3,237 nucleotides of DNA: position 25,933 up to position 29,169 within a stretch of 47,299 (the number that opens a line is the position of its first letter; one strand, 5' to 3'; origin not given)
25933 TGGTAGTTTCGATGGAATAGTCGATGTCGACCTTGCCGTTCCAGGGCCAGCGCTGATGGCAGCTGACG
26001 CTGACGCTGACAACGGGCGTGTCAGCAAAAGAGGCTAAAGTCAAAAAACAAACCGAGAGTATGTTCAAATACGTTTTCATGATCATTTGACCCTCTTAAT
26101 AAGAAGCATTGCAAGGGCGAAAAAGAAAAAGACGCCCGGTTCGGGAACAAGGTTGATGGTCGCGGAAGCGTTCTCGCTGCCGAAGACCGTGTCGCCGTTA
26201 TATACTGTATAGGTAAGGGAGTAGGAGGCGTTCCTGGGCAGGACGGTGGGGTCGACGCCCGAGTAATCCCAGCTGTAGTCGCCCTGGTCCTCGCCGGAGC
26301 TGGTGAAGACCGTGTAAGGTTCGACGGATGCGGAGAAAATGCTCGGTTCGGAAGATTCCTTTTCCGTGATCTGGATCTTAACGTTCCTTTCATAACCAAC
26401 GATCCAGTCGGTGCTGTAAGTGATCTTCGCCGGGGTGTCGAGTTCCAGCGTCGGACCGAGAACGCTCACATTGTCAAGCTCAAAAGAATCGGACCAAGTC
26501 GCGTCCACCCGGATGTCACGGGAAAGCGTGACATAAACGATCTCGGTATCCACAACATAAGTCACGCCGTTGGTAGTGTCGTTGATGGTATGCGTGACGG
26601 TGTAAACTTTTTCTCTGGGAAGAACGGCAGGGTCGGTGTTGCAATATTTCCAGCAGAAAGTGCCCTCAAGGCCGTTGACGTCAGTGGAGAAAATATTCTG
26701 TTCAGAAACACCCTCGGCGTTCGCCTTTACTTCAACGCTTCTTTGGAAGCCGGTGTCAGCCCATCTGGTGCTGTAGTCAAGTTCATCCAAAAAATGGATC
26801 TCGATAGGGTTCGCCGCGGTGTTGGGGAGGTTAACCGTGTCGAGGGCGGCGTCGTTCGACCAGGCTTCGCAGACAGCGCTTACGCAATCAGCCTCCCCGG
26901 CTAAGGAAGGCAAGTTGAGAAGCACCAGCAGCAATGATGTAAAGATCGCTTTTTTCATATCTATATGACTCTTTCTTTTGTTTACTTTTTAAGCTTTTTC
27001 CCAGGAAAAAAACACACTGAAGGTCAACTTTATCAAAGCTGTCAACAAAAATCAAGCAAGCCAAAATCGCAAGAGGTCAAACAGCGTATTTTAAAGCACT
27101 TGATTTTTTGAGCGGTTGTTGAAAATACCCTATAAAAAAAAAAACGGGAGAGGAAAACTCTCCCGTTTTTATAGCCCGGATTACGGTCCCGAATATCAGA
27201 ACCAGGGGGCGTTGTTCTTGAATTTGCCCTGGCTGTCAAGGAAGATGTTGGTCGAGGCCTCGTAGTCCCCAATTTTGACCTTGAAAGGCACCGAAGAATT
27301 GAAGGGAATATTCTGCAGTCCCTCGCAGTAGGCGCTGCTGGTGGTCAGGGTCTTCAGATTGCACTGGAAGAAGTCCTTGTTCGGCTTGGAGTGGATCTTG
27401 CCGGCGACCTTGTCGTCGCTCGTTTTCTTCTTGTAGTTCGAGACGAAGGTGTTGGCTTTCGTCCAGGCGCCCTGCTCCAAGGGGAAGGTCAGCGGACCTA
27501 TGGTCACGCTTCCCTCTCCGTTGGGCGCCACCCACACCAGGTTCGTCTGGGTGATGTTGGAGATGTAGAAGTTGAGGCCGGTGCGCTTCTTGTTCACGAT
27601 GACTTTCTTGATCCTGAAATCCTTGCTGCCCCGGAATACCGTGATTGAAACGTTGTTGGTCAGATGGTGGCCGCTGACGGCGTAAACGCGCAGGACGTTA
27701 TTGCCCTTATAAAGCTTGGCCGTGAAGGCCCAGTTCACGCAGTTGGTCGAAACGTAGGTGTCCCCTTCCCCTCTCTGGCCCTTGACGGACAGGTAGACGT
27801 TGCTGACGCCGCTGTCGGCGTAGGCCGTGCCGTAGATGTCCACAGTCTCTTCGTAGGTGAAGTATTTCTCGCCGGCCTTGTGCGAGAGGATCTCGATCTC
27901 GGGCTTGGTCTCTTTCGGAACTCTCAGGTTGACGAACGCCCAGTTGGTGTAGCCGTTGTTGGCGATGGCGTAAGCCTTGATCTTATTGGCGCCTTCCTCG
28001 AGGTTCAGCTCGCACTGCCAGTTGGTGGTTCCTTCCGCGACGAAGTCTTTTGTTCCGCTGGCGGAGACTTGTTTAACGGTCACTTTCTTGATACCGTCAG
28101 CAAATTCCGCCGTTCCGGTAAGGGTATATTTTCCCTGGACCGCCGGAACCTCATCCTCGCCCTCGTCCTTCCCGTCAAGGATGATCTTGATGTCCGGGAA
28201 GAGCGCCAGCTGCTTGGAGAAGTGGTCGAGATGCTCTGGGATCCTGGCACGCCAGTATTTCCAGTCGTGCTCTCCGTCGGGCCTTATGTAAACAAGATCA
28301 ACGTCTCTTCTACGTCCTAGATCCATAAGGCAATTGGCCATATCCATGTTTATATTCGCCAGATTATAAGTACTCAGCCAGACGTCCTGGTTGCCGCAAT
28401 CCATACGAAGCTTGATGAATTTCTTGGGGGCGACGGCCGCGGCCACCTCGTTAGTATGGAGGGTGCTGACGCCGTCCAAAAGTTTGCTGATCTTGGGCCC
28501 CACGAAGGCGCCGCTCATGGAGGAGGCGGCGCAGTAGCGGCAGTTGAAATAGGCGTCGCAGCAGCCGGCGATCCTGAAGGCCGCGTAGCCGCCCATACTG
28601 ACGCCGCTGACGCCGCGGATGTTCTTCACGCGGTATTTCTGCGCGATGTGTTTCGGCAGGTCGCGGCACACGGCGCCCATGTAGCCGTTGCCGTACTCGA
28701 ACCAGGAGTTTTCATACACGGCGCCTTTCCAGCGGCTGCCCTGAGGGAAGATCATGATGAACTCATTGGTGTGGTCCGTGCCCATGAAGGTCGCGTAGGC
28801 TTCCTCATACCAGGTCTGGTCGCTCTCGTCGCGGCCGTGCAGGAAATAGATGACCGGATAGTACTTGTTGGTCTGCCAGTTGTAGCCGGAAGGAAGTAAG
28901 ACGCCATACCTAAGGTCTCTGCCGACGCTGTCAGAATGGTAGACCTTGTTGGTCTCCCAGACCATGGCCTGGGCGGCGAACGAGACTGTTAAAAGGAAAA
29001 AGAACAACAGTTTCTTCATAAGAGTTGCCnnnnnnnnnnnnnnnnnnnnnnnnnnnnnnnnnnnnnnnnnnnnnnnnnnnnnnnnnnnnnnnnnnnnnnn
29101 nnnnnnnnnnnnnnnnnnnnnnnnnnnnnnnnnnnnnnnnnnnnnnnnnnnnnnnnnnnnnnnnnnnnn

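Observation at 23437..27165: Terminator-insulated operon: a PEP-CTERM protein plus two paralogous secreted FGE/C-type-lectin-fold proteins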

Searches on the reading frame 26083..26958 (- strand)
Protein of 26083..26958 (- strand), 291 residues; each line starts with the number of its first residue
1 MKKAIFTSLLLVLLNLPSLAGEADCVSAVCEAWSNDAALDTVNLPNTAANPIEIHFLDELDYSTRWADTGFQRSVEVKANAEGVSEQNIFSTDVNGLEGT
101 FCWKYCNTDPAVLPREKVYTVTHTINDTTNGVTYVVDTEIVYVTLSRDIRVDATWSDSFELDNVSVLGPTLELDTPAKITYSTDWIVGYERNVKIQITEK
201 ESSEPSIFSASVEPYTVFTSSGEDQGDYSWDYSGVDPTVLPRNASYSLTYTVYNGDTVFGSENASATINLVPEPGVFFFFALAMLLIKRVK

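Call 3: search_protein_families(library=pfam, proteins=[window:26083-26958:-], max_evalue=0.1)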
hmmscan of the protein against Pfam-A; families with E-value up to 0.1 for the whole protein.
window:26083-26958:- (291 aa): 0 families

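Call 4: search_protein_families(library=ncbifam, proteins=[window:26083-26958:-], max_evalue=0.1)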
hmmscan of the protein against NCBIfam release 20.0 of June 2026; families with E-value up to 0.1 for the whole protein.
window:26083-26958:- (291 aa): 0 families

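Call 6: search_protein_families(library=ncbifam, proteins=[window:26083-26958:-], max_evalue=10)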
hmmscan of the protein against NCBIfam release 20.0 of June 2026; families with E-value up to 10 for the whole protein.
window:26083-26958:- (291 aa): 0 families

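Call 14: find_homologous_proteins(query=window:26083-26958:-, max_evalue=0.001)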
Query window:26083-26958:- (291 aa): 10 proteins with E <= 0.001 among 1076 candidates.
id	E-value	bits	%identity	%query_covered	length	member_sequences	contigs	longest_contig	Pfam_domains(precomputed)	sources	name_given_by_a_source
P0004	2.4e-186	636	97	100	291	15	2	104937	-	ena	-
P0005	6.2e-129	447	70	100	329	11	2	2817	-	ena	-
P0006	1.1e-119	417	67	100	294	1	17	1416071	-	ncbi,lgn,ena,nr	ncbi:hypothetical protein IKW72_03630 [bacterium]|nr:hypothetical protein [bacterium]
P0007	2.0e-119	416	66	100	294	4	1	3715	-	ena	-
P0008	8.4e-119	414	66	100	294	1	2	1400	-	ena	-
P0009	1.4e-117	410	67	99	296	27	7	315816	-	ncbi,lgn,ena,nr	ncbi:hypothetical protein J5754_01690 [bacterium]|nr:hypothetical protein [bacterium]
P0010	4.0e-117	409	66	100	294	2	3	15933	-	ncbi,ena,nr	ncbi:hypothetical protein IKZ40_02460 [bacterium]|nr:hypothetical protein [bacterium]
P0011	1.7e-116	407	65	100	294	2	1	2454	-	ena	-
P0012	2.8e-86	307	54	95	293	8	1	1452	-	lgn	-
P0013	1.1e-63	233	68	57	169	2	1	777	-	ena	-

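Call 15: find_encoding_contigs(protein=P0006, flank=8000, max_places=3)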
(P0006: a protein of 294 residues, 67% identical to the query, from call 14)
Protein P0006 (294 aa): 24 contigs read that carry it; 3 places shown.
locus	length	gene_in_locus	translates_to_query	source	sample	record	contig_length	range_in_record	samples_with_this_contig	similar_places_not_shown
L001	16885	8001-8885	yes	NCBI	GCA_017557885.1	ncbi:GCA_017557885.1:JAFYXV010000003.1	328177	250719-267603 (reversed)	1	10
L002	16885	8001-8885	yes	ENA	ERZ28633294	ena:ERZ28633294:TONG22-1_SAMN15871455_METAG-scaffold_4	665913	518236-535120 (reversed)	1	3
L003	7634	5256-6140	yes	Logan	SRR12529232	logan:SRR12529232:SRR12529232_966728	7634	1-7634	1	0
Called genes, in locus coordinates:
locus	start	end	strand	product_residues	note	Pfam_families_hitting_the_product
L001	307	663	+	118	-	-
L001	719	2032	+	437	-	PF00696:AA_kinase, PF01842:ACT (faint), PF22468:ACT_9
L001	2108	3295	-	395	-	PF00155:Aminotran_1_2, PF00266:Aminotran_5 (weak)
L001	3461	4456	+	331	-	PF01515:PTA_PTB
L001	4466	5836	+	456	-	PF13416:SBP_bac_8, PF01547:SBP_bac_1 (faint), PF13343:SBP_bac_6, PF13531:SBP_bac_11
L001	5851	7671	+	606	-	PF00756:Esterase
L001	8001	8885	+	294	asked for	-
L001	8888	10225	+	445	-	PF03781:FGE-sulfatase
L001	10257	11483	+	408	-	PF03781:FGE-sulfatase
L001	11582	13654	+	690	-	PF02386:TrkH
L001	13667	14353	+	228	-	PF02254:TrkA_N, PF02080:TrkA_C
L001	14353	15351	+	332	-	PF13641:Glyco_tranf_2_3, PF00535:Glycos_transf_2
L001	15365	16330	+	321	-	PF01073:3Beta_HSD (faint), PF01370:Epimerase, PF02719:Polysacc_synt_2 (faint), PF04321:RmlD_sub_bind, PF16363:GDP_Man_Dehyd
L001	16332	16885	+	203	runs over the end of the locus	PF02397:Bac_transf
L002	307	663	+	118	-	-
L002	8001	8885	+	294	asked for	-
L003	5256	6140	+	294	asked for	-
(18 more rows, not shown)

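Call 16: find_encoding_contigs(protein=P0009, flank=8000, max_places=3)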
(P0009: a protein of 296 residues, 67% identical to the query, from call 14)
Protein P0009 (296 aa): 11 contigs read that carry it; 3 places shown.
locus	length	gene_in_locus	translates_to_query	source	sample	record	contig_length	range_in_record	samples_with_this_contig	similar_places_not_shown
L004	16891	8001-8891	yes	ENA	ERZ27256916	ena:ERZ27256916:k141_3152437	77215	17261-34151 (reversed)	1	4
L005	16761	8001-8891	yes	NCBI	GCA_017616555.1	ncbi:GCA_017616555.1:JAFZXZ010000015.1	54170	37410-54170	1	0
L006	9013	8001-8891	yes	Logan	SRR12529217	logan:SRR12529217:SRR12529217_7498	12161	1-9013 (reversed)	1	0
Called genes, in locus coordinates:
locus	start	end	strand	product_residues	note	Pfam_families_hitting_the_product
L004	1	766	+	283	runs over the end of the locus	PF02585:PIG-L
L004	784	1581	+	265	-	PF01182:Glucosamine_iso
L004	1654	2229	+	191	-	PF03167:UDG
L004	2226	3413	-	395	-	PF00155:Aminotran_1_2, PF00266:Aminotran_5 (weak), PF01041:DegT_DnrJ_EryC1 (weak)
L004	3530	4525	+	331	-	PF01515:PTA_PTB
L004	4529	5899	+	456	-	PF13416:SBP_bac_8, PF01547:SBP_bac_1 (faint), PF13343:SBP_bac_6, PF13531:SBP_bac_11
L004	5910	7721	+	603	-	PF00756:Esterase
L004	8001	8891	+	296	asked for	-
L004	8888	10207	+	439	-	PF03781:FGE-sulfatase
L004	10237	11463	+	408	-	PF03781:FGE-sulfatase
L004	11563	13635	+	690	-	PF02386:TrkH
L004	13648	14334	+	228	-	PF02254:TrkA_N, PF02080:TrkA_C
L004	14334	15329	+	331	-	PF00535:Glycos_transf_2, PF13641:Glyco_tranf_2_3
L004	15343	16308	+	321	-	PF01073:3Beta_HSD (faint), PF01370:Epimerase, PF02719:Polysacc_synt_2 (faint), PF04321:RmlD_sub_bind, PF16363:GDP_Man_Dehyd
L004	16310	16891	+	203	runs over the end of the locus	PF02397:Bac_transf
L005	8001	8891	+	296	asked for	-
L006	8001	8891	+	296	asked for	-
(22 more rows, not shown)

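Call 17: find_encoding_contigs(protein=P0004, flank=8000, max_places=2)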
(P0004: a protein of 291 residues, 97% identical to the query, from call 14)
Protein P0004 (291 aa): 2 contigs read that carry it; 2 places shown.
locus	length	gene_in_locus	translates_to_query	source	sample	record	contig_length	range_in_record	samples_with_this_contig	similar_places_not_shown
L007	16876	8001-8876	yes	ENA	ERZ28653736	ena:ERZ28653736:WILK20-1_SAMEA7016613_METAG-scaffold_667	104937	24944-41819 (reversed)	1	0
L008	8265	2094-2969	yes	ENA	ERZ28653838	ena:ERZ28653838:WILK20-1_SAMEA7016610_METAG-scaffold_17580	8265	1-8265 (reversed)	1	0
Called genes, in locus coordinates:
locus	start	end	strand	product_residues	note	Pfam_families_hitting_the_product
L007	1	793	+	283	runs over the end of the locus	PF02585:PIG-L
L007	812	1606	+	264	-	PF01182:Glucosamine_iso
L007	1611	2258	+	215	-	PF03167:UDG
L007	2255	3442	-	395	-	PF00155:Aminotran_1_2, PF01041:DegT_DnrJ_EryC1 (faint)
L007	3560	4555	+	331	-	PF01515:PTA_PTB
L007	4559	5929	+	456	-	PF13416:SBP_bac_8, PF13343:SBP_bac_6, PF01547:SBP_bac_1 (faint), PF13531:SBP_bac_11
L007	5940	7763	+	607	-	PF00756:Esterase, PF17957:Big_7 (faint)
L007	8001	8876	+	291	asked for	-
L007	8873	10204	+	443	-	PF03781:FGE-sulfatase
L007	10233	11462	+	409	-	PF03781:FGE-sulfatase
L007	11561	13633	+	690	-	PF02386:TrkH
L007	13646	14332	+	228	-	PF02254:TrkA_N, PF02080:TrkA_C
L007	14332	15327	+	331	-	PF00535:Glycos_transf_2, PF13641:Glyco_tranf_2_3, PF10111:Glyco_tranf_2_2 (weak)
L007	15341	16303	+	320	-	PF01073:3Beta_HSD (faint), PF01370:Epimerase, PF02719:Polysacc_synt_2 (faint), PF04321:RmlD_sub_bind, PF16363:GDP_Man_Dehyd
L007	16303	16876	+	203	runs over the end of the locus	PF02397:Bac_transf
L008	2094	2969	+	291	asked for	-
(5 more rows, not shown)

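Call 40: predict_structure(alignment_id=A3)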
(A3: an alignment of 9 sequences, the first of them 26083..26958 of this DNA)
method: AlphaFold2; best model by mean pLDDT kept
length: 291 residues; sequences in the alignment: 9
mean_pLDDT: 55.7   pTM: 0.40
mean pLDDT of the five models: 55.7, 53.2, 50.5, 45.2, 42.7
residues with pLDDT >= 90: 2; 70-90: 63; 50-70: 116; < 50: 110
segments of 3 or more residues with pLDDT < 50: 1-3, 13-44, 63-68, 148-171, 178-190, 202-211, 223-225, 257-267
pLDDT, mean of each block of 10 residues (from residue 1): 48 40 25 30 61 61 49 78 86 63 65 82 80 79 65 30 32 51 43 60 39 60 53 64 59 52 46 52 61 42
secondary structure, 60 per line:
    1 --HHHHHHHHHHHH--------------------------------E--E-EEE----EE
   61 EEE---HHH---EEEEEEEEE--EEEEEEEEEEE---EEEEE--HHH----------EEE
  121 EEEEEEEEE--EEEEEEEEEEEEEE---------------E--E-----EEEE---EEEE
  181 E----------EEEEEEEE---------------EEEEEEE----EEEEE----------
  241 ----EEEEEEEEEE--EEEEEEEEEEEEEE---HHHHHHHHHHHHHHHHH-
elements in order: H3-14 E52-54 E59-63 E73-81 E84-94 E98-102 E118-129 E132-145 E170-173 E177-181 E192-199 E215-221 E226-230 E245-254 E257-270 H274-290

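Call 42: search_protein_representatives(alignment_id=A3)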
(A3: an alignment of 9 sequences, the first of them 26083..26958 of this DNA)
Query: 9 sequences, 294 profile positions. Proteins with E-value up to 0.001 (for the whole library): 37; up to 1e-10: 25; up to 1e-30: 11. The best 37 are listed.
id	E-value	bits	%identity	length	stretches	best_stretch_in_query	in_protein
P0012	1.2e-145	500.6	-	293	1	1-294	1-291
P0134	3.1e-72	259.6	-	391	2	30-288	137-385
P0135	1.8e-66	240.7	-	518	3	51-293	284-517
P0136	1.8e-42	162.0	-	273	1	1-290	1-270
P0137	8.6e-41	156.4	-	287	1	31-292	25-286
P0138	5.1e-40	153.9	-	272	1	31-293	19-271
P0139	9.5e-39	149.7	-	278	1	46-292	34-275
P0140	4.8e-38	147.4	-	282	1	23-287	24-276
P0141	9.6e-38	146.4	-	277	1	1-292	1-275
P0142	1.2e-36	142.8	-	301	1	3-292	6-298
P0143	2.9e-33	131.7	-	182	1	139-292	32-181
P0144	6.6e-27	110.8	-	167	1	150-286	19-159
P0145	1.7e-22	96.4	-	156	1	150-292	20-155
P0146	4.4e-22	95.0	-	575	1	151-291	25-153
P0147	5.7e-21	91.4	-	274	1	1-293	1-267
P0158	2.9e-09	52.9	-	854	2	22-147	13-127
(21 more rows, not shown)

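Call 52: fold_search(model_id=the predicted structure, library=pdb)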
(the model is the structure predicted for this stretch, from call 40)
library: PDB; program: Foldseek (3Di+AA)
matches with E <= 10: 1598; with E <= 0.001: 14
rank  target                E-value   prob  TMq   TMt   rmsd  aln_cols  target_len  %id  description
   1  5myb_A                2.3e-04  1.00  0.23  0.33  13.5       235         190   14  Homodimerization of Tie2 Fibronectin-like domains 2 and 3 in space group P21 (released 2017-04-26)
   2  5fmv_A                2.5e-04  1.00  0.23  0.20  10.6       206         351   10  Crystal structure of human CD45 extracellular region, domains d1-d4 (released 2016-03-23)
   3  4v96_AH               2.7e-04  0.99  0.24  0.24  31.7       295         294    9  The structure of a 1.8 MDa viral genome injection device suggests alternative infection mechanisms (released 2014-07-09)
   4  8csw                  3.2e-04  0.99  0.23  0.12  15.1       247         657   10  Local refinement of protein 4.2 in Class 2 of erythrocyte ankyrin-1 complex (released 2022-07-20)
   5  5myb_B                3.3e-04  1.00  0.23  0.34  13.0       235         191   16  Homodimerization of Tie2 Fibronectin-like domains 2 and 3 in space group P21 (released 2017-04-26)
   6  4v96_AB               3.3e-04  0.98  0.23  0.23  31.2       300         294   10  The structure of a 1.8 MDa viral genome injection device suggests alternative infection mechanisms (released 2014-07-09)
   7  8vse_A                4.4e-04  1.00  0.24  0.21  10.8       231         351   10  Cryo-EM structure of human CD45 extracellular region in complex with adenoviral protein E3/49K (released 2024-11-06)
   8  4v96_AE               4.9e-04  0.89  0.19  0.19  30.9       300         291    9  The structure of a 1.8 MDa viral genome injection device suggests alternative infection mechanisms (released 2014-07-09)
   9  4v96_AK               4.9e-04  0.87  0.20  0.20  30.5       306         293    9  The structure of a 1.8 MDa viral genome injection device suggests alternative infection mechanisms (released 2014-07-09)
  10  9a3v_B                5.2e-04  1.00  0.28  0.40  10.0       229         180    7  Predicted model of tissue transglutaminase 2 (TG2) in complex with plasma fibronectin type III modules 14 and 15 (FNII (released 2024-02-02)
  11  6weo_X                5.2e-04  0.99  0.26  0.33  11.2       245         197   12  IL-22 Signaling Complex with IL-22R1 and IL-10Rbeta (released 2021-04-28)
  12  6pcu_E                5.5e-04  0.95  0.21  0.24  17.5       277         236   10  VP8* of a G2P[4] human rotavirus in complex with scFv antibody 9 (released 2019-09-04)
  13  4mng_E                6.8e-04  0.91  0.18  0.23  18.6       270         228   10  Structure of the DP10.7 TCR with CD1d-sulfatide (released 2013-12-18)
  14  8bxr                  7.2e-04  0.99  0.23  0.23  16.0       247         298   12  Titin FnIII-domain I109-I111 (I/A4-A/A6) from the MIR region (released 2023-02-15)
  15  5utk_A                1.0e-03  0.99  0.24  0.24  13.6       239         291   15  Crystal structure of the membrane proximal three fibronectin type III (FNIII) domains of Tie2 (Tie2[FNIIIa-c]) (released 2017-04-12)
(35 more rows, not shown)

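Call 69: search_protein_families(library=pfam, proteins=[P0158], max_evalue=0.001)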
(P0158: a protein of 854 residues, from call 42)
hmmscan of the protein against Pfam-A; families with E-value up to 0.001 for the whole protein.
P0158 (854 aa): 1 family
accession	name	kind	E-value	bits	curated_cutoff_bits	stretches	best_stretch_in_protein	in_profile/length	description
PF14262.12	Cthe_2159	-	2.6e-45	155.2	25.8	3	297-545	2-241/262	Carbohydrate-binding domain-containing protein Cthe_2159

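Call 70: search_protein_families(library=ncbifam, proteins=[L001:8001-8885:+], max_evalue=1)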
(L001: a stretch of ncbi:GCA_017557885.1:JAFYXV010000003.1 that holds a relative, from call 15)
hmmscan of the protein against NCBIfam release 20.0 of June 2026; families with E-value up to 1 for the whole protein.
L001:8001-8885:+ (294 aa): 0 families

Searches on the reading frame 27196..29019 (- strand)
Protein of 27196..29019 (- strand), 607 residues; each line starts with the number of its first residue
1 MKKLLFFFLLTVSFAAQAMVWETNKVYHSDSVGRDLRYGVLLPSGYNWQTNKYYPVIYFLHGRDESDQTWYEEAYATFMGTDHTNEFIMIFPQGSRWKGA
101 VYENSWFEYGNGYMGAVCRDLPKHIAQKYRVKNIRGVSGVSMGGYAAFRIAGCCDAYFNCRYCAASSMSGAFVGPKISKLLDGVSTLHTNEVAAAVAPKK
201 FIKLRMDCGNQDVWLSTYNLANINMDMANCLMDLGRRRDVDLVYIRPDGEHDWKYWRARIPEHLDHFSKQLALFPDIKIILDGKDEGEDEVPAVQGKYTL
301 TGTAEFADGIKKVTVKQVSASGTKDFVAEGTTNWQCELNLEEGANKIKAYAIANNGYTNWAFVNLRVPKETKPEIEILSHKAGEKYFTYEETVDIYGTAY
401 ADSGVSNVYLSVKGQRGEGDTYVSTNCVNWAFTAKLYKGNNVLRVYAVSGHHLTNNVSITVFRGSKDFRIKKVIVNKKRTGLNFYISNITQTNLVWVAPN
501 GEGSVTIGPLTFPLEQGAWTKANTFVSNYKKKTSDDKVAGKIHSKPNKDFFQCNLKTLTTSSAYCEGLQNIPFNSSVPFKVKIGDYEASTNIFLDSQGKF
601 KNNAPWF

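Call 7: search_protein_families(library=pfam, proteins=[window:27196-29019:-], max_evalue=0.001)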
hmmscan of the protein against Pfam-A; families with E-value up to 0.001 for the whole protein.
window:27196-29019:- (607 aa): 2 families
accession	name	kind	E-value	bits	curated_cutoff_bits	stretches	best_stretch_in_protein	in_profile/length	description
PF00756.26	Esterase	-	1.1e-15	58.6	22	1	29-265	1-249/251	Putative esterase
PF17957.7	Big_7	-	5e-07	30.7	24.1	0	373-443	1-68/70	Bacterial Ig domain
